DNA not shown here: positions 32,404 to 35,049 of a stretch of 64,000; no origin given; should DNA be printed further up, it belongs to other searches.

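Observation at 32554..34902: Molybdopterin-type subunit with only five cysteines, a CX2CX7C FS0 motif, and Ser where Psr/Phs/Ttr/Arr enzymes have the Mo-ligand Cys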

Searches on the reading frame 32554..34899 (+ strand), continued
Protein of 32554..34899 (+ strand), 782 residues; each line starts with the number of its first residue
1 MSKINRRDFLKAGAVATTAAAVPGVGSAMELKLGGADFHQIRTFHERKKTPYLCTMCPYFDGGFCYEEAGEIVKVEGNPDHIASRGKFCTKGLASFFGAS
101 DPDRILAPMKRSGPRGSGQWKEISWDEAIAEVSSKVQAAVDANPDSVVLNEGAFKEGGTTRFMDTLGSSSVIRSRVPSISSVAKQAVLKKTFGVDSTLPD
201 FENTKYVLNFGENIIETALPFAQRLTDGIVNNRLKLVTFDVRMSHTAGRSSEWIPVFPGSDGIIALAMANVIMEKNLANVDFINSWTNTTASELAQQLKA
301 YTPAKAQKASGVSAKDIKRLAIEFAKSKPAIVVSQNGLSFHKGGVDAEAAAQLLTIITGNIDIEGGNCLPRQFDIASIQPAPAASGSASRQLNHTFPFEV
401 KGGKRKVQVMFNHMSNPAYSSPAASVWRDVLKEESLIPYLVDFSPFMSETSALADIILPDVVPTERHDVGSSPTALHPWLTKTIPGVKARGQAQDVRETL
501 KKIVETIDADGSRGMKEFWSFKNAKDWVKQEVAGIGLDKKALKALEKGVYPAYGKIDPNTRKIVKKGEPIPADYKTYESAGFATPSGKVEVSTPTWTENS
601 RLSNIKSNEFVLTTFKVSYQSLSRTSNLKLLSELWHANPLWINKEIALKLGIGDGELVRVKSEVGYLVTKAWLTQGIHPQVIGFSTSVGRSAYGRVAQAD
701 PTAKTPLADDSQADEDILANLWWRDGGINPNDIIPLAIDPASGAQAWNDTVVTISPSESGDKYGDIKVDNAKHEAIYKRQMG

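Call 25: search_protein_representatives(protein=window:32554-34899:+)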
Query: 782 residues. Proteins with E-value up to 0.001 (for the whole library): 10079; up to 1e-10: 4205; up to 1e-30: 634. The best 150 are listed.
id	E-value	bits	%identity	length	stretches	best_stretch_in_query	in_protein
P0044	0.0e+00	1205.9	67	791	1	1-778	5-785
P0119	1.8e-239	813.4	66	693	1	1-543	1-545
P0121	9.6e-215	731.7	48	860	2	2-579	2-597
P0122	3.1e-185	634.1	42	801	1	1-780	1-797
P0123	5.7e-177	606.8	41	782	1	1-772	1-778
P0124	1.2e-170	585.8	41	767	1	4-766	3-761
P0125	7.5e-141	487.3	41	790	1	1-758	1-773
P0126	5.8e-130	451.3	41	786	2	1-527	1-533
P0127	1.4e-129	450.1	38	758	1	4-755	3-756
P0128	1.3e-127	443.5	37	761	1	4-755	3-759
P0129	5.4e-127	441.5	38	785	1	3-771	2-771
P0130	5.1e-126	438.3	39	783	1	1-755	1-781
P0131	7.3e-126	437.8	39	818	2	4-576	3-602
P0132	2.0e-120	419.8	35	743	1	5-754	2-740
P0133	6.1e-115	401.7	37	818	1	13-756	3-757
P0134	8.7e-113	394.5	36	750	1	5-762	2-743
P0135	9.5e-113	394.4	37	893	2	2-372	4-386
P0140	1.4e-104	367.4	39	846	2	51-467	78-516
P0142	1.7e-103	363.8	39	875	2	3-547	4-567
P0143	1.9e-101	357.0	37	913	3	46-368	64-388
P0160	1.4e-87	311.2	36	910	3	1-399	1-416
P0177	2.8e-74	267.2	36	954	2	37-508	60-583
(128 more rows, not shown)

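Call 26: predict_structure(alignment_id=A1)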
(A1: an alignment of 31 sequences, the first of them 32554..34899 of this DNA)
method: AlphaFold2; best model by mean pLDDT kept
length: 782 residues; sequences in the alignment: 31
mean_pLDDT: 79.9   pTM: 0.83
mean pLDDT of the five models: 79.9, 79.2, 77.4, 73.5, 70.3
residues with pLDDT >= 90: 283; 70-90: 321; 50-70: 99; < 50: 79
segments of 3 or more residues with pLDDT < 50: 1-44, 621-624, 630-637, 687-694, 705-707, 713-723
pLDDT, mean of each block of 10 residues (from residue 1): 39 34 34 36 61 78 77 75 69 63 82 85 97 97 94 85 94 80 88 91 92 69 81 89 78 88 96 98 97 97 95 97 95 80 87 96 93 88 75 83 93 75 79 93 79 91 86 88 85 93 96 93 93 86 85 84 87 88 95 88 82 66 49 51 89 91 87 78 56 47 52 48 55 66 69 91 84 83 69
secondary structure, 60 per line:
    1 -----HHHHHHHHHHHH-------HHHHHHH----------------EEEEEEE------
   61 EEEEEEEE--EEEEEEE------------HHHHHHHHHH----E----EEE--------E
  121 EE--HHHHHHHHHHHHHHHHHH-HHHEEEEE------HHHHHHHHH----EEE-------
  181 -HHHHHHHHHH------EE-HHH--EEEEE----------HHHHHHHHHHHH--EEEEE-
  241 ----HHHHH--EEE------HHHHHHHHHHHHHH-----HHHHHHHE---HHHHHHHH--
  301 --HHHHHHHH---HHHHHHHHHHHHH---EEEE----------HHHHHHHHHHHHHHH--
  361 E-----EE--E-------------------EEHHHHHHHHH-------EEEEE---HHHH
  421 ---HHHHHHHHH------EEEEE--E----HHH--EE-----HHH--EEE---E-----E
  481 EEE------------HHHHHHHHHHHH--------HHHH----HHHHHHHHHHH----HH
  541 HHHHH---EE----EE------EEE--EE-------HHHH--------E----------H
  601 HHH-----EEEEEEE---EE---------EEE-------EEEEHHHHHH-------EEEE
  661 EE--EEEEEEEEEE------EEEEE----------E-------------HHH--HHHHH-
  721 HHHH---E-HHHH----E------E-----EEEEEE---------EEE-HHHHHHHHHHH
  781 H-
elements in order (helices of 4 or more, strands of 3 or more residues): H6-17 H25-31 E48-54 E61-68 E71-77 H90-99 E109-111 E120-122 H125-142 E147-151 H158-166 E171-173 H182-191 E206-210 H221-232 E235-239 H245-249 E252-254 H261-274 H280-286 H291-298 H303-310 H314-326 E330-333 H344-358 H393-401 E409-413 H417-420 H424-432 E439-443 E468-470 E480-483 H496-507 H516-519 H524-534 H539-545 E563-565 H577-580 H600-603 E609-615 E630-632 E640-643 H644-649 E657-662 E665-674 E681-685 H715-719 H721-724 H730-733 E751-756 E766-768 H770-781

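Call 30: fold_search(model_id=the predicted structure, library=pdb)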
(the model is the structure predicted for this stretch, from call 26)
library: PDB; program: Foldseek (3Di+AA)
matches with E <= 10: 975; with E <= 0.001: 177
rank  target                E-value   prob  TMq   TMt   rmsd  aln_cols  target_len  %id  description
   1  7vw6_A                7.1e-39  1.00  0.68  0.59   6.3       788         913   18  Cryo-EM Structure of Formate Dehydrogenase 1 from Methylorubrum extorquens AM1 (released 2022-06-01)
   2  8j83_A                1.5e-38  1.00  0.69  0.60   6.3       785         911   18  Crystal structure of formate dehydrogenase from Methylorubrum extorquens AM1 (released 2023-10-11)
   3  6cz7_C                1.9e-38  1.00  0.72  0.70   5.3       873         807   19  The arsenate respiratory reductase (Arr) complex from Shewanella sp. ANA-3 (released 2018-08-15)
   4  6cz7_A                2.8e-38  1.00  0.72  0.70   5.3       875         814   19  The arsenate respiratory reductase (Arr) complex from Shewanella sp. ANA-3 (released 2018-08-15)
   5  1fdi                  8.6e-38  1.00  0.68  0.74   7.2       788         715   19  OXIDIZED FORM OF FORMATE DEHYDROGENASE H FROM E. COLI COMPLEXED WITH THE INHIBITOR NITRITE (released 1997-08-20)
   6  2vpw_A                9.1e-38  1.00  0.71  0.75   6.8       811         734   19  Polysulfide reductase with bound menaquinone (released 2008-06-10)
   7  2e7z                  7.4e-37  1.00  0.69  0.74   6.5       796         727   19  Acetylene Hydratase from Pelobacter acetylenicus (released 2007-02-27)
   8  2v45                  9.4e-36  1.00  0.70  0.75   6.4       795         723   18  A New Catalytic Mechanism of Periplasmic Nitrate Reductase from Desulfovibrio desulfuricans ATCC 27774 from Crystallogra (released 2008-03-18)
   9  2jio                  1.7e-35  1.00  0.69  0.75   6.8       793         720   18  A New Catalytic Mechanism of Periplasmic Nitrate Reductase from Desulfovibrio desulfuricans ATCC 27774 from Crystallogra (released 2008-03-18)
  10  2v3v                  3.0e-35  1.00  0.69  0.75   6.5       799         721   17  A New Catalytic Mechanism of Periplasmic Nitrate Reductase from Desulfovibrio desulfuricans ATCC 27774 from Crystallogra (released 2008-03-18)
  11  2nap                  4.7e-35  1.00  0.70  0.76   6.0       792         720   17  DISSIMILATORY NITRATE REDUCTASE (NAP) FROM DESULFOVIBRIO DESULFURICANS (released 1999-09-19)
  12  8rqz_C                1.2e-34  1.00  0.69  0.56  10.8       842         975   17  Crystal structure of Molybdenum bispyranopterin guanine dinucleotide formate dehydrogenases ForCE1 from Bacillus subti (released 2025-08-06)
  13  7z0t_A                1.9e-34  1.00  0.67  0.73   7.5       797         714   20  Structure of the Escherichia coli formate hydrogenlyase complex (aerobic preparation, composite structure) (released 2022-09-28)
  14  5e7o_A                2.0e-34  1.00  0.63  0.56  10.9       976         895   16  Crystal structure of the perchlorate reductase PcrAB mutant W461E of PcrA from Azospira suillum PS (released 2016-03-09)
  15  4ydd_A                9.8e-34  1.00  0.68  0.60   7.7       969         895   16  Crystal structure of the perchlorate reductase PcrAB from Azospira suillum PS (released 2016-03-09)
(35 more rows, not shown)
